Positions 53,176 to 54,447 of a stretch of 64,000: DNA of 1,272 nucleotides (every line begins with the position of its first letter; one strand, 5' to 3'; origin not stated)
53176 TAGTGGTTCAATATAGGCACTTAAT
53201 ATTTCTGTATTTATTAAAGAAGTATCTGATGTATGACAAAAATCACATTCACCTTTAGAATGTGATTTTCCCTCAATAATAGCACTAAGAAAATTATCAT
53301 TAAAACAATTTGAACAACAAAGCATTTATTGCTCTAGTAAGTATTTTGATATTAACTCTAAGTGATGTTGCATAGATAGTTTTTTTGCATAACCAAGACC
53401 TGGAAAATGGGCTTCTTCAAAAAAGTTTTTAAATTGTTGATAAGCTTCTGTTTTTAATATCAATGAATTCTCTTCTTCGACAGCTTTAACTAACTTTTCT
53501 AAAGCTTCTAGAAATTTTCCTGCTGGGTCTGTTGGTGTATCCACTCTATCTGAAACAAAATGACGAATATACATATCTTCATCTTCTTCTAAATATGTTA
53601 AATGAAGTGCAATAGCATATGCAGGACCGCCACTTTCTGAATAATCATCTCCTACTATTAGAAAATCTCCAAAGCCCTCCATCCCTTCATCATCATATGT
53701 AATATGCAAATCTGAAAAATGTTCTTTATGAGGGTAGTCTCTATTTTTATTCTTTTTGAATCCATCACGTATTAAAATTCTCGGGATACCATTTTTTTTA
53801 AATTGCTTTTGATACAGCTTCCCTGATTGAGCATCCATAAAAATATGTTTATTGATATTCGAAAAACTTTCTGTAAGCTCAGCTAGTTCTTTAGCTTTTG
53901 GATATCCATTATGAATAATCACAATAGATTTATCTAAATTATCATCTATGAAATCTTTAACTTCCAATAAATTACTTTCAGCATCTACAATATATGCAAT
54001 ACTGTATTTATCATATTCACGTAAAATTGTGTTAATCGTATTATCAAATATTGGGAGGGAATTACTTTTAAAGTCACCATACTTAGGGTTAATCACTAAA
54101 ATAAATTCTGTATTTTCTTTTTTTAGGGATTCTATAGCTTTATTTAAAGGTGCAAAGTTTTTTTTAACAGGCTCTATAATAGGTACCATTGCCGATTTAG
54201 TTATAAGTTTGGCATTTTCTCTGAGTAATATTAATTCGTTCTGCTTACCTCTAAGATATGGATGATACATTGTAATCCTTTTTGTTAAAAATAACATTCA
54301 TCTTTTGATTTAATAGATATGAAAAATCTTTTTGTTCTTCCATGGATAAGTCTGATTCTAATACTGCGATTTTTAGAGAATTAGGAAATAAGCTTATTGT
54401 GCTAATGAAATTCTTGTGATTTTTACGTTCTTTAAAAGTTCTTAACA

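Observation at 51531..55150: Five-gene cassette: sce7726-like PD-(D/E)xK + Beta/sce7725-like + Zn-ribbon-RES + two acidic small ORFs; candidate undescribed abortive-infection system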

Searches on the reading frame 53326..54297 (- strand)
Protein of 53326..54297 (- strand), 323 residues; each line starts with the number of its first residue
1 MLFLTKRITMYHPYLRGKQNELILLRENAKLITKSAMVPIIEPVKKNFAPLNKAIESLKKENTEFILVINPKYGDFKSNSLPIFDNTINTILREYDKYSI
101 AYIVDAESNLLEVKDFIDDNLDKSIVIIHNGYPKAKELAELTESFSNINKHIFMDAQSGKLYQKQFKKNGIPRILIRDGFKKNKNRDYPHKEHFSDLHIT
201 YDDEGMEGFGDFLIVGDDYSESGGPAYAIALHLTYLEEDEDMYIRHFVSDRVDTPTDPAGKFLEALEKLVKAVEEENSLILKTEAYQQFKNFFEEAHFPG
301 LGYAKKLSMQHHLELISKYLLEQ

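Call 3: search_protein_families(library=pfam, proteins=[window:53326-54297:-], max_evalue=0.1)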
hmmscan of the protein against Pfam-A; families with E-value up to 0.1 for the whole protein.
window:53326-54297:- (323 aa): 0 families

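Call 4: search_protein_families(library=ncbifam, proteins=[window:53326-54297:-], max_evalue=0.1)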
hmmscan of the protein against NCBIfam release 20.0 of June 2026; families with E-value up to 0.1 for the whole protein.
window:53326-54297:- (323 aa): 1 family
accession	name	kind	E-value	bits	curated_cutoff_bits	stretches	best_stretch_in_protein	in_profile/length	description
NF033831.1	sce7725_fam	subfamily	7.8e-98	328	60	1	11-320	1-312/312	sce7725 family protein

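Call 5: search_protein_families(library=padloc, proteins=[window:53326-54297:-], max_evalue=0.1)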
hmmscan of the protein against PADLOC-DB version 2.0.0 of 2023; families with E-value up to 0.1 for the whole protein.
window:53326-54297:- (323 aa): 0 families

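Call 20: find_homologous_proteins(query=window:53326-54270:-, max_evalue=0.001)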
Query window:53326-54270:- (314 aa): 4175 proteins with E <= 0.001 among 5897 candidates; the best 120 are listed.
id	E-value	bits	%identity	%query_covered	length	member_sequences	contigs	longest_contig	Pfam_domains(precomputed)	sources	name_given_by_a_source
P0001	1.1e-200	683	98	100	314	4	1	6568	-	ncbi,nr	ncbi:MAG: sce7725 family protein [Nanoarchaeota archaeon]|nr:sce7725 family protein [Nanoarchaeota a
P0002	1.3e-166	572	80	100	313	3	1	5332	-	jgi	-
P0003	7.4e-166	569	80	99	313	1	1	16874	-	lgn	-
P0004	2.5e-162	558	78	100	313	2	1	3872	-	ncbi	-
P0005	2.5e-154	531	75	100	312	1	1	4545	-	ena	-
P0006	1.7e-153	529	74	100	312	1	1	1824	-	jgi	jgi:hypothetical protein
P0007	1.6e-150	519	71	99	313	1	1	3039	-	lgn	-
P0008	4.2e-149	514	70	100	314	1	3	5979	-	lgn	-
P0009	5.1e-148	511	70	99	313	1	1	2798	-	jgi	jgi:hypothetical protein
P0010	3.1e-146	505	71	100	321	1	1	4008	-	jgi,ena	-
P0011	4.2e-146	504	70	100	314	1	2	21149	-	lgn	-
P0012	2.4e-145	502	68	99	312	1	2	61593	-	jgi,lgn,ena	-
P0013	1.2e-143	496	70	99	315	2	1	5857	-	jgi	-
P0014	1.2e-143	496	69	100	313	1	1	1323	-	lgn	-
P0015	3.6e-143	495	69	99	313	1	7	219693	-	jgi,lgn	-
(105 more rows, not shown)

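Call 22: find_related_loci(query=A1, collection=genome_contigs, flank=8000)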
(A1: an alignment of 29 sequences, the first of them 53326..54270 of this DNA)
Query A1 (314 aa) in genome_contigs; peptide patterns used: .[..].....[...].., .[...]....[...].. (x = any residue, [..] = any of these).
600 stretches matched a pattern (row limit reached: there are more); 575 encode a relative of the query (tblastn E <= 1e-3); the best 80 are kept; 80 distinct loci.
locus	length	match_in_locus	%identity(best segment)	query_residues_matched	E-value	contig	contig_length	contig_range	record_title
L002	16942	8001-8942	99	1-314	0e+0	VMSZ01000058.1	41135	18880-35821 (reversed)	MAG: Sulfurimonas sp. isolate N3_29 k141_85584, whole genome shotgun sequence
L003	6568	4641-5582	98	1-314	0e+0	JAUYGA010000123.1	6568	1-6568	MAG: Nanoarchaeota archaeon isolate C21_metabat.bin.55 C21_k141_358565, whole genome shotgun sequence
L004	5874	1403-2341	68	1-314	2e-137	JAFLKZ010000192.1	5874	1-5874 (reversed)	MAG: Campylobacteraceae bacterium isolate LaCa_MAG_18 c_000000016569, whole genome shotgun sequence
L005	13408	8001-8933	61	1-311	2e-125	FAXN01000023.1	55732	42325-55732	Sulfurovum sp. enrichment culture clone C5 genome assembly Zeitz Epsilonproteobacterium, contig BN3087_Contig_24, whole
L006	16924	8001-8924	58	1-311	2e-122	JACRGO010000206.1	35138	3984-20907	MAG: Nitrospinota bacterium isolate NC_groundwater_1753_Pr3_B-0.1um_50_18 SR-2_scaffold_141_3349996, whole genome shotgu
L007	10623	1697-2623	58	1-311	3e-120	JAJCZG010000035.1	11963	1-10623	MAG: Deltaproteobacteria bacterium isolate OFTM298 OFTM298_34, whole genome shotgun sequence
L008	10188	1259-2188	56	1-311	3e-119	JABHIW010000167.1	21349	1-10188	MAG: Candidatus Scalindua sp. isolate SI037_bin72 k141_1441629, whole genome shotgun sequence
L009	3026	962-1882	58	1-311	5e-121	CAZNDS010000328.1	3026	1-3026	MAG TPA_asm: uncultured Ignavibacteriaceae bacterium isolate SRP257756_co1_124 genome assembly, contig: NODE_32190_lengt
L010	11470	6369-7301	54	1-311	2e-115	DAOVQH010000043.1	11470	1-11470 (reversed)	MAG TPA_asm: Candidatus Cloacimonadota bacterium isolate CSMAG_1570 CSMAG_1570_k141_814260_length_11470_cov_78.1907, who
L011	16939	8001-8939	52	1-313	3e-112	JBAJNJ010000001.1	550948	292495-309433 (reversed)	MAG: Desulfobacter sp. isolate MAG1-Ocu2016 MAG-Ocu-1-OculinaPatagonica-C1, whole genome shotgun sequence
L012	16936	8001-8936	55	1-311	3e-112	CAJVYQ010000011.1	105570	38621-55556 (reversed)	MAG TPA_asm: uncultured Deferribacteres bacterium isolate DRR093004_bin.37_MetaBAT_v2.12.1_MAG genome assembly, contig:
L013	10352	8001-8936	54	1-311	1e-110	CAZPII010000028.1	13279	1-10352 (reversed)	MAG TPA_asm: uncultured Atribacterota bacterium isolate SRP141376_co2_321 genome assembly, contig: NODE_9086_length_1327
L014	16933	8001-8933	53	1-311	8e-111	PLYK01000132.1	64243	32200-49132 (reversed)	MAG: Geobacter sp. isolate palsa_1151 73.20120700_P3D.282_contig_41815, whole genome shotgun sequence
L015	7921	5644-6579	53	1-311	4e-110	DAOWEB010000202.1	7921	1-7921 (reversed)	MAG TPA_asm: Spirochaetaceae bacterium isolate CSMAG_1928 CSMAG_1928_k141_2804003_length_7921_cov_11.0000, whole genome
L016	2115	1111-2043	56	1-311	2e-116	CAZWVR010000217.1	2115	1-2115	MAG TPA_asm: uncultured Bacteroidales bacterium isolate SRP163575_co3_92 genome assembly, contig: NODE_53165_length_2115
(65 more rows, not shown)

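Call 36: search_protein_representatives(alignment_id=A1)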
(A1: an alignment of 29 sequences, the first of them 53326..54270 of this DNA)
Query: 29 sequences, 314 profile positions. Proteins with E-value up to 0.001 (for the whole library): 1490; up to 1e-10: 1157; up to 1e-30: 695. The best 150 are listed.
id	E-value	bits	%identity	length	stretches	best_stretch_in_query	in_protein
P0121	2.1e-142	490.3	-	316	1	1-313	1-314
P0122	1.8e-129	447.9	-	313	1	1-313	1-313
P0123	2.5e-119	414.5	-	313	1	1-312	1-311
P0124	5.4e-112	390.4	-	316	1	1-312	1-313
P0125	5.8e-111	387.0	-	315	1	1-309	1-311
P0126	1.9e-109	382.0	-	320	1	1-310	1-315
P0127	1.9e-107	375.5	-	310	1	1-313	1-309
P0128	2.1e-107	375.4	-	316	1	1-312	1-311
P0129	2.4e-107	375.1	-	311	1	1-311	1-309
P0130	9.7e-107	373.2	-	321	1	1-311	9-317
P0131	2.3e-106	371.9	-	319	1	2-313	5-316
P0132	2.9e-106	371.6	-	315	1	1-312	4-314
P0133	1.8e-105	369.0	-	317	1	1-312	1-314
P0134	2.6e-105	368.5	-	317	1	1-313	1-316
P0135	3.5e-104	364.8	-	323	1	1-313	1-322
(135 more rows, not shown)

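Call 37: search_dna_similar(query=window:53326-54270:-, collection=plasmids, mode=protein, max_rows=25)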
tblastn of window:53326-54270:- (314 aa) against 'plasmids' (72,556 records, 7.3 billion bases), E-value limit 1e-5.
Records with a match: 15; places in all: 15; records where one place covers at least 80% of the query: 14.
Best place of each record, by identity: <60% 15.
By first word of the organism name: Shinella 4; Ralstonia 3; Rhizobium 2; Moraxella 2; arsenite-oxidising 1; Pseudorhizobium 1; Enterococcus 1; Arthrobacter 1.
By predicted mobility (MOB-suite, as given by PLSDB): conjugative 5; non-mobilizable 5; mobilizable 5.
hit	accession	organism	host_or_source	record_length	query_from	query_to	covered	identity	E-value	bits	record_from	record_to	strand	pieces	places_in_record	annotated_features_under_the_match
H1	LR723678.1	arsenite-oxidising bacterium NT-25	moist arsenopyrite (FeAsS)-containing ...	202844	1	311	99%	45.2%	8e-79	268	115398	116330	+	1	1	ATP-binding protein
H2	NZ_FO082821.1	Pseudorhizobium banfieldiae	-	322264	1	311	99%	45.2%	8e-79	268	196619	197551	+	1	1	sce7725 family protein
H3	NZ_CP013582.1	Rhizobium phaseoli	Phaseolus vulgaris,Whole ...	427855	1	312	99%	44.5%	6e-79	268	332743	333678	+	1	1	sce7725 family protein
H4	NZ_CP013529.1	Rhizobium phaseoli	Phaseolus vulgaris,Whole ...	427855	1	312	99%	44.5%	6e-79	268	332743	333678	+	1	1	sce7725 family protein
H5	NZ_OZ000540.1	Shinella sp. WSC3-e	-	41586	1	313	100%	44.1%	2e-80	273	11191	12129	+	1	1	sce7725 family protein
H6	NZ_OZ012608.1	Shinella sp. WSD5-1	-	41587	1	313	100%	44.1%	2e-80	273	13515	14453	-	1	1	sce7725 family protein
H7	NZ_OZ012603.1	Shinella sp. WSD5-1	-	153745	1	313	100%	44.1%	2e-80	273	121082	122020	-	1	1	sce7725 family protein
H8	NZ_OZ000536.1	Shinella sp. WSC3-e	-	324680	1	313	100%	44.1%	2e-80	273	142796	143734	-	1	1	sce7725 family protein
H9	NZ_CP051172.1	Ralstonia pseudosolanacearum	Whole organism,potato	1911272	1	312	99%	42.7%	2e-78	267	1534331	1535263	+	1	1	none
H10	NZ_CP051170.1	Ralstonia pseudosolanacearum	Whole organism,potato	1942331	1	312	99%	42.7%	2e-78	267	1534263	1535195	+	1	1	none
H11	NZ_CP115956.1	Ralstonia pseudosolanacearum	Solanum tuberosum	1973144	1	312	99%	42.4%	4e-78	266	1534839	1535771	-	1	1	none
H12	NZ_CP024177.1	Moraxella osloensis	Homo sapiens,single cell,skin swab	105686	1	312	99%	38.3%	9e-53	192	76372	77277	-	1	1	sce7725 family protein | sce7726 family protein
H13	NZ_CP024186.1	Moraxella osloensis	single cell,skin swab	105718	1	312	99%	38.3%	9e-53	192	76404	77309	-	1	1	sce7725 family protein | sce7726 family protein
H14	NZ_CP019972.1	Enterococcus faecium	Homo sapiens,rectal swab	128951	1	311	99%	33.3%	3e-36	145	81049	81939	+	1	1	sce7725 family protein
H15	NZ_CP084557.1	Arthrobacter sp. FW306-05-C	isolate,terrestrial sediment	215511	1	131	42%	34.8%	2e-18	93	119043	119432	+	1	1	sce7725 family protein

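Call 38: search_dna_similar(query=window:53326-54270:-, collection=phages, mode=protein, max_rows=25, max_evalue=0.01)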
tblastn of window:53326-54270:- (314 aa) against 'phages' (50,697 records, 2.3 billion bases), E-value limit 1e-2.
Records with a match: 3; places in all: 3; records where one place covers at least 80% of the query: 3.
Best place of each record, by identity: <60% 3.
By first word of the organism name: Salmonella 1; Bacteriophage 1; Listeria 1.
By host as written in the record: Homo sapiens 1; - 1; Listeria monocytogenes 1.
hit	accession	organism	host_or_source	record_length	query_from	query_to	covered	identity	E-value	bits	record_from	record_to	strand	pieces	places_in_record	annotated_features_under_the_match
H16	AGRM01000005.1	Salmonella enterica subsp. houtenae str. ATCC BAA-1581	Homo sapiens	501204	1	311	99%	42.9%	7e-81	272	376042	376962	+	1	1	hypothetical protein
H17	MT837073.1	Bacteriophage sp.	human fecal samples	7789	1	313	100%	34.7%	9e-39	150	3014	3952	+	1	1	record has no annotation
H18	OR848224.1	Listeria phage LM 4-14-1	Listeria monocytogenes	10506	1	311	99%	31.9%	3e-36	143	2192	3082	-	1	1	record has no annotation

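Call 39: get_annotated_region(hit=H12, flank=5000)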
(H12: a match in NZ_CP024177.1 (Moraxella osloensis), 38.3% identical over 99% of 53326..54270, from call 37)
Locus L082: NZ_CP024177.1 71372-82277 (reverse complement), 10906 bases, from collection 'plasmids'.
description: Moraxella osloensis strain YHS plasmid pYHS1, complete sequence
organism: Moraxella osloensis (NCBI taxid 34062)
taxonomy: Bacteria; Pseudomonadota; Gammaproteobacteria; Moraxellales; Moraxellaceae; Moraxella; Moraxella osloensis
host: -; source: Homo sapiens,single cell,skin swab; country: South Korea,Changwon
typing (MOB-suite, as given by PLSDB): mobilizable; relaxase MOBP,MOBP
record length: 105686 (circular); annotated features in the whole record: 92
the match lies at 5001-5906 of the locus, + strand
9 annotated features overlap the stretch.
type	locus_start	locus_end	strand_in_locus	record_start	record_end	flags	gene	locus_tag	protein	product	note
CDS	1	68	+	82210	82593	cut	rutC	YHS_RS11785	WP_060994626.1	pyrimidine utilization protein C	-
CDS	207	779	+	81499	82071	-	rutF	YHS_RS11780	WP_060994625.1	NADH-dependent FMN reductase RutF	-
CDS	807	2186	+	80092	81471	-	-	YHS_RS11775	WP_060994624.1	solute carrier family 23 protein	GO:0055085 - transmembrane transport [Evidence IEA]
CDS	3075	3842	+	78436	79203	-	-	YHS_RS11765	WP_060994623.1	SDR family NAD(P)-dependent oxidoreductase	-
CDS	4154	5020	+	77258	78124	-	-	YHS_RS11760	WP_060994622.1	sce7726 family protein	-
CDS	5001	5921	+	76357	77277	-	-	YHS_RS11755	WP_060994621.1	sce7725 family protein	-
CDS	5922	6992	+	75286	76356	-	-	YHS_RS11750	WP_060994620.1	RES family NAD+ phosphorylase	-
CDS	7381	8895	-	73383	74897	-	-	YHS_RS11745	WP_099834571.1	DUF389 domain-containing protein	-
CDS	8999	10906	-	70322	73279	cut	-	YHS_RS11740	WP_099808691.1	Tn3 family transposase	-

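Call 40: get_annotated_region(hit=H14, flank=5000)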
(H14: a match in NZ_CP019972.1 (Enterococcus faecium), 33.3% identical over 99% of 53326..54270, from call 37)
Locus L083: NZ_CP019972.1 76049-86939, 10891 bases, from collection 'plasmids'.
description: Enterococcus faecium isolate 2014-VREF-114 plasmid p114-2
organism: Enterococcus faecium (NCBI taxid 1352)
taxonomy: Bacteria; Bacillota; Bacilli; Lactobacillales; Enterococcaceae; Enterococcus; Enterococcus faecium
host: -; source: Homo sapiens,rectal swab; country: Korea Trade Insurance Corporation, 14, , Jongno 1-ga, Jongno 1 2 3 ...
typing (MOB-suite, as given by PLSDB): conjugative; replicon rep_cluster_150; relaxase MOBP; mating-pair formation MPF_T
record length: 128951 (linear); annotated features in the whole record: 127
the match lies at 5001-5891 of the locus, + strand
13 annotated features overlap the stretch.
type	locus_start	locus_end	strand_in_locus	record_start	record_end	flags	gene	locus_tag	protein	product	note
CDS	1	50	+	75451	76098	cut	-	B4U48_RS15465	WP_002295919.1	PepSY domain-containing protein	-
CDS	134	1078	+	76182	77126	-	-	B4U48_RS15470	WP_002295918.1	dihydroorotate oxidase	GO:0006221 - pyrimidine nucleotide biosynthetic process [Evidence IEA]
CDS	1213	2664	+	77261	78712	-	-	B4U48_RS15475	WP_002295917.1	amidase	-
CDS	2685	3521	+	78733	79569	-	-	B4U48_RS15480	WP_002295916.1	transporter substrate-binding domain-containing protein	-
CDS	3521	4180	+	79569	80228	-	-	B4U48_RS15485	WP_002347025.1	amino acid ABC transporter permease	GO:0006865 - amino acid transport [Evidence IEA]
CDS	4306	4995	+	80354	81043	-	-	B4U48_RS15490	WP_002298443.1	hypothetical protein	-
CDS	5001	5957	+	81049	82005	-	-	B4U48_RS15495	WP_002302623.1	sce7725 family protein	-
CDS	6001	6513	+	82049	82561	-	-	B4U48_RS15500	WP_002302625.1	GNAT family N-acetyltransferase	-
CDS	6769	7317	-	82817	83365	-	-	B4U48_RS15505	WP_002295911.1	AAA family ATPase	-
CDS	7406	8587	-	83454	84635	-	-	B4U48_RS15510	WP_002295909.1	nucleoside transporter C-terminal domain-containing protein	-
CDS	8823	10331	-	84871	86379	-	-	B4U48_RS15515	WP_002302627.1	DUF1846 domain-containing protein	-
CDS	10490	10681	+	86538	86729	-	-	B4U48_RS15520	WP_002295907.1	hypothetical protein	-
CDS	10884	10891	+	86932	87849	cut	-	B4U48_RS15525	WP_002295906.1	hypothetical protein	-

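Call 41: get_annotated_region(hit=H3, flank=5000)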
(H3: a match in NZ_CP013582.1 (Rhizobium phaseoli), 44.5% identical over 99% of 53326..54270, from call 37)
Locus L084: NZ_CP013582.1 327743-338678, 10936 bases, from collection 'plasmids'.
description: Rhizobium phaseoli strain N261 plasmid pRphaN261b, complete sequence
organism: Rhizobium phaseoli (NCBI taxid 396)
taxonomy: Bacteria; Pseudomonadota; Alphaproteobacteria; Hyphomicrobiales; Rhizobiaceae; Rhizobium; Rhizobium phaseoli
host: -; source: Phaseolus vulgaris,Whole organism,Legume-root nodule,legume-root nodule; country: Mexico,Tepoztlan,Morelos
typing (MOB-suite, as given by PLSDB): non-mobilizable
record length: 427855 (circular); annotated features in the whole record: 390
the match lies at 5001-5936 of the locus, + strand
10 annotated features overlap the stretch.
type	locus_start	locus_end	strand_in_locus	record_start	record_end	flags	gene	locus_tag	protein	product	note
CDS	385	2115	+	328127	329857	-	-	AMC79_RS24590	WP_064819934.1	hypothetical protein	-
CDS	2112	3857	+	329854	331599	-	-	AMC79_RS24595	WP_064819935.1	hypothetical protein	-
CDS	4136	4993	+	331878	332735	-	-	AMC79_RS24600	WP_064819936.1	sce7726 family protein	-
CDS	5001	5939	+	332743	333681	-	-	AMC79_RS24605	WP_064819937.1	sce7725 family protein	-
CDS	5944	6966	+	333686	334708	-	-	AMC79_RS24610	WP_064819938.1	RES family NAD+ phosphorylase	-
CDS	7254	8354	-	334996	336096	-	-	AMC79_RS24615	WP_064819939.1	D-TA family PLP-dependent enzyme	-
CDS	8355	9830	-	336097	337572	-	-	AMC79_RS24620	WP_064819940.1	M81 family metallopeptidase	-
CDS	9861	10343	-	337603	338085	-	-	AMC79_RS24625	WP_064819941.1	hypothetical protein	-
CDS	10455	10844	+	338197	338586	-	-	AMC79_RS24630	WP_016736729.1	RidA family protein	-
CDS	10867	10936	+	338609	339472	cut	-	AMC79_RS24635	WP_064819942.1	MurR/RpiR family transcriptional regulator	GO:0006355 - regulation of DNA-templated transcription [Evidence IEA]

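Call 42: get_annotated_region(hit=H18, flank=5000)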
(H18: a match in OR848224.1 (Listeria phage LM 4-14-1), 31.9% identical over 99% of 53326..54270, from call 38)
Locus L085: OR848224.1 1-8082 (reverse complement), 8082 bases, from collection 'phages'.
description: UNVERIFIED_ORG: Listeria phage LM 4-14-1 clone NODE_127_length_10506_cov_3.871129 genomic sequence.
organism: Listeria phage LM 4-14-1 (NCBI taxid 3113836)
taxonomy: Viruses
host: Listeria monocytogenes; source: wastewater; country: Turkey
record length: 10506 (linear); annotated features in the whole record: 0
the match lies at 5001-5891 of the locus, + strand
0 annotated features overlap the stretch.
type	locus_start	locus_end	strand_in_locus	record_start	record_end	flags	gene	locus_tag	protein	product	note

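Call 43: get_annotated_region(hit=H17, flank=5000)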
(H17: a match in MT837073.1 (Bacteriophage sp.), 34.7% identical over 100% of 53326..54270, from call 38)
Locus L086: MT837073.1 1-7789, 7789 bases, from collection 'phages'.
description: UNVERIFIED: Bacteriophage sp. clone scaffold_3816 genomic sequence.
organism: Bacteriophage sp. (NCBI taxid 38018)
taxonomy: Viruses
host: -; source: human fecal samples; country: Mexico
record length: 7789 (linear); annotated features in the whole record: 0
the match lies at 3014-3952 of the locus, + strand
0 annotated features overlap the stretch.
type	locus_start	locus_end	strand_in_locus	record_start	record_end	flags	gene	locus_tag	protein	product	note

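Call 44: predict_structure(alignment_id=A1)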
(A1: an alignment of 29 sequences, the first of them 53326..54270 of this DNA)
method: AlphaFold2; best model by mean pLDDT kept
length: 314 residues; sequences in the alignment: 29
mean_pLDDT: 88.4   pTM: 0.89
mean pLDDT of the five models: 88.4, 88.3, 87.9, 85.7, 80.6
residues with pLDDT >= 90: 206; 70-90: 83; 50-70: 14; < 50: 11
segments of 3 or more residues with pLDDT < 50: 207-217
pLDDT, mean of each block of 10 residues (from residue 1): 91 95 97 91 97 98 87 93 96 95 96 97 95 94 88 89 87 78 79 77 63 53 90 90 65 92 95 97 94 90 94 85
secondary structure, 60 per line:
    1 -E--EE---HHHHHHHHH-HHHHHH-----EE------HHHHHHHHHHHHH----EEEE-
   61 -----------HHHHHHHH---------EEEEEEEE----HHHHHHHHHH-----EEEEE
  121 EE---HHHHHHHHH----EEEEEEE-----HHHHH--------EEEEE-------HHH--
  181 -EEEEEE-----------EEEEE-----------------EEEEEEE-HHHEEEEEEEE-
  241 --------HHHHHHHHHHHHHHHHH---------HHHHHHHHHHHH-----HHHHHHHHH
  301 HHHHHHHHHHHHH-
elements in order: H10-18 H20-25 H39-51 E56-59 H72-79 E89-96 H101-110 E116-122 H126-134 E139-145 H151-155 E164-168 E182-187 E199-203 E221-227 E232-239 H249-265 H275-286 H292-313

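Call 48: fold_search(model_id=the predicted structure, library=pdb)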
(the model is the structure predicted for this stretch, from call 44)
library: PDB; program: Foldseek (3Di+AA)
matches with E <= 10: 1298; with E <= 0.001: 2
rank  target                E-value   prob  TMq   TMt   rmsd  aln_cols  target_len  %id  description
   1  2x0h_A                8.0e-04  1.00  0.42  0.24   5.7       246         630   13  BtGH84 Michaelis complex (released 2010-01-26)
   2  5mi6                  8.5e-04  1.00  0.46  0.24  13.5       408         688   12  BtGH84 mutant with covalent modification by MA3 in complex with Thiamet G (released 2017-11-01)
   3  5abh_A                1.2e-03  1.00  0.44  0.23   5.6       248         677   12  Structure of GH84 with ligand (released 2015-11-18)
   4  5mi4                  1.4e-03  1.00  0.45  0.23   5.5       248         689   13  BtGH84 mutant with covalent modification by MA3 (released 2017-11-01)
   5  2xj7_B                1.4e-03  1.00  0.44  0.24   5.5       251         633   13  BtGH84 in complex with 6-acetamido-6-deoxy-castanospermine (released 2010-09-29)
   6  2wzh                  1.5e-03  1.00  0.44  0.26   5.6       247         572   13  BtGH84 D242N in complex with MeUMB-derived oxazoline (released 2010-01-26)
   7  8k7m_A                1.6e-03  1.00  0.36  0.46   7.5       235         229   11  De novo design protein -T01 (released 2024-07-31)
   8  8kc5_A                1.7e-03  1.00  0.37  0.48   4.3       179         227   11  De novo design protein -T09 (released 2024-08-07)
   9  5fl1_A                2.0e-03  1.00  0.44  0.22   5.7       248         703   12  Structure of a hydrolase with an inhibitor (released 2016-08-31)
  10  4ais_A                2.0e-03  1.00  0.43  0.24   5.7       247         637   13  A complex structure of BtGH84 (released 2012-06-20)
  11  2f6u_A                2.0e-03  0.96  0.28  0.34   7.8       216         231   12  Crystal Structure of (S)-3-O-Geranylgeranylglyceryl Phosphate Synthase complexed with citrate (released 2006-01-24)
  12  8kc5_B                2.5e-03  1.00  0.35  0.46   4.4       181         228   12  De novo design protein -T09 (released 2024-08-07)
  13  2xm2_B                2.6e-03  1.00  0.44  0.24   5.6       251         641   13  BtGH84 in complex with LOGNAc (released 2011-08-03)
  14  2chn_B                2.8e-03  1.00  0.45  0.24   5.5       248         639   13  Bacteroides thetaiotaomicron hexosaminidase with O-GlcNAcase activity- NAG-thiazoline complex (released 2006-05-08)
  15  5fl0_A                3.2e-03  1.00  0.44  0.23   5.5       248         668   13  Structure of a hydrolase with an inhibitor (released 2016-08-31)
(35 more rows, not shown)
